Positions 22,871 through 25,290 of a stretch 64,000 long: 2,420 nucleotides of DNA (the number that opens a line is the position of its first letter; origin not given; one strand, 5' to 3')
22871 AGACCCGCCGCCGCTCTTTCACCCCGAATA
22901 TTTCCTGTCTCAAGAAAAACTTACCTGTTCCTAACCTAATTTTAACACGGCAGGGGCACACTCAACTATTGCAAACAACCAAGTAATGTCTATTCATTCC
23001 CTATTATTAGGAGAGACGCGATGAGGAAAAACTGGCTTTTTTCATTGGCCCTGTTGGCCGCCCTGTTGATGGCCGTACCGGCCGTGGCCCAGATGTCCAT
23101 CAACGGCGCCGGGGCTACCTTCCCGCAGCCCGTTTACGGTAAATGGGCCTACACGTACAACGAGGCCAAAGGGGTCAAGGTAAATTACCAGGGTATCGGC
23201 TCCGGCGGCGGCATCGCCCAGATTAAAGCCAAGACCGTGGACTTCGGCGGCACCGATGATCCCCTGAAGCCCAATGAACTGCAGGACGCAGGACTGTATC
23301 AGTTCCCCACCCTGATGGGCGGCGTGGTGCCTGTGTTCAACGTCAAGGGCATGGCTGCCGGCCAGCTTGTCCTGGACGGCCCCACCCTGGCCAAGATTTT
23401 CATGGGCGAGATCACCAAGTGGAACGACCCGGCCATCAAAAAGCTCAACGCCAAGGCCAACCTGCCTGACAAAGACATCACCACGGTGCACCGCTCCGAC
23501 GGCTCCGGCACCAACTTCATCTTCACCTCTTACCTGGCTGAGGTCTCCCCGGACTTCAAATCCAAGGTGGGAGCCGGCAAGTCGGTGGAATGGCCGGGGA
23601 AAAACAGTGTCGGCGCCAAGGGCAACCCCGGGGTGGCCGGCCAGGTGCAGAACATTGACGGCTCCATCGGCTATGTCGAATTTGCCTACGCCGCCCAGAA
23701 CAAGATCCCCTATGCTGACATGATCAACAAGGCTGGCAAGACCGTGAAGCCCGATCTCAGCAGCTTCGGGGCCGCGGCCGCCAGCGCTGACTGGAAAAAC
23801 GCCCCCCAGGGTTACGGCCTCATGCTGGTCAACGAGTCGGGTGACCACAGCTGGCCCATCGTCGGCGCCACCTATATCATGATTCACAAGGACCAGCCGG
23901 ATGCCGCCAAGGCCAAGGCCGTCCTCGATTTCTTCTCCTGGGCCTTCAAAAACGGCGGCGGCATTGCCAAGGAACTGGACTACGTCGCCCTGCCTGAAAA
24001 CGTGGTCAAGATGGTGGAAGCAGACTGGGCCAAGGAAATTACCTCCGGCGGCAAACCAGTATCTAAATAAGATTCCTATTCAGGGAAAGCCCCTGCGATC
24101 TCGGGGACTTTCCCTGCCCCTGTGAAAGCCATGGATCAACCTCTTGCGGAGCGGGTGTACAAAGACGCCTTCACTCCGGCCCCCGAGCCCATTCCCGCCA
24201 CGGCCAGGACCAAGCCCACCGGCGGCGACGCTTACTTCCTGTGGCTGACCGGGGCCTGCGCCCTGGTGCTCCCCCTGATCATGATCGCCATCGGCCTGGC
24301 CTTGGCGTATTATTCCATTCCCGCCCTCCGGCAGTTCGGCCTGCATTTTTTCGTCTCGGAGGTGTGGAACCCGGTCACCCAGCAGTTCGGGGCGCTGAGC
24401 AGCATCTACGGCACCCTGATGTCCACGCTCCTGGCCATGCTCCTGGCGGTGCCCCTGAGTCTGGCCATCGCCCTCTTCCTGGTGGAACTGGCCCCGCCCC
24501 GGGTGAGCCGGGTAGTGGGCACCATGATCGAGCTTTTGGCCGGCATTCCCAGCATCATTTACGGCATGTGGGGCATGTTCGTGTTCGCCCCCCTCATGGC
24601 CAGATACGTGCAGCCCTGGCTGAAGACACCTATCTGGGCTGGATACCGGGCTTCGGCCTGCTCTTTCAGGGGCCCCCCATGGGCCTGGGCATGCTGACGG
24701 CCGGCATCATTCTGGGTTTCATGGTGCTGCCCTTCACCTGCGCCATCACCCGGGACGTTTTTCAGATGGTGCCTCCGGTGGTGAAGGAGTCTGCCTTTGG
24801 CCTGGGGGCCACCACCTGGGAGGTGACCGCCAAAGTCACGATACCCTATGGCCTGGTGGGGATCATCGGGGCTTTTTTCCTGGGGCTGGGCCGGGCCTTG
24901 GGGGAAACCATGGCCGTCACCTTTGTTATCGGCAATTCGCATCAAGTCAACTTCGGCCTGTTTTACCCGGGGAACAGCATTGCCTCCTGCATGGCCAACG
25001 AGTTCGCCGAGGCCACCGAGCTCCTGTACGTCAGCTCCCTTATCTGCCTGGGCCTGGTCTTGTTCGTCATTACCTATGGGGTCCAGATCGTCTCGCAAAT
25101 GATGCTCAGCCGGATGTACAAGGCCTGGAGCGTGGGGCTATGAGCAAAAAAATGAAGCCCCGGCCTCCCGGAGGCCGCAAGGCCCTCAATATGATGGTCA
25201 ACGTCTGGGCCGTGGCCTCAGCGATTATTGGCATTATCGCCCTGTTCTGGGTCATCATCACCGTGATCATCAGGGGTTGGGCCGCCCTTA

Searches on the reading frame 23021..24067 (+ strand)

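Call 47: search_protein_families(library=pfam, proteins=[window:23021-24067:+], max_evalue=0.00001)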
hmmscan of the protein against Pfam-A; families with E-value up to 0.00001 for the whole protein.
window:23021-24067:+ (349 aa): 2 families
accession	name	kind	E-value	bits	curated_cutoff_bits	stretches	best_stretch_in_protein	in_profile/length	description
PF12849.12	PBP_like_2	-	4.7e-40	138.5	27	1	23-305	6-263/267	PBP superfamily domain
PF12727.12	PBP_like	-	1.1e-06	28.4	27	1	49-177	8-120/193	PBP superfamily domain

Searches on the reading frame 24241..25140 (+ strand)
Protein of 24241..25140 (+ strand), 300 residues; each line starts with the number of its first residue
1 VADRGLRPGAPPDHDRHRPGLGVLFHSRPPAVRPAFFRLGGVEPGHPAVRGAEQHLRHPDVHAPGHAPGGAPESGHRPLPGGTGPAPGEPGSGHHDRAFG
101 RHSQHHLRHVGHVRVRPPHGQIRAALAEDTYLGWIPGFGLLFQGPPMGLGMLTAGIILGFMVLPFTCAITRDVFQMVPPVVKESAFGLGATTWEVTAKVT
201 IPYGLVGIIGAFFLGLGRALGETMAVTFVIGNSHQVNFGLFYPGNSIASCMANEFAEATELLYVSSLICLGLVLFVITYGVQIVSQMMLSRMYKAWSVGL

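Call 47: search_protein_families(library=pfam, proteins=[window:24241-25140:+], max_evalue=0.00001)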
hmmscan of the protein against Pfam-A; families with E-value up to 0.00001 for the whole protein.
window:24241-25140:+ (300 aa): 1 family
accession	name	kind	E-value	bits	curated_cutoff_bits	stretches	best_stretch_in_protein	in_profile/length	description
PF00528.27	BPD_transp_1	-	1.3e-08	35.2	26.4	1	147-279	49-172/184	Binding-protein-dependent transport system inner membrane component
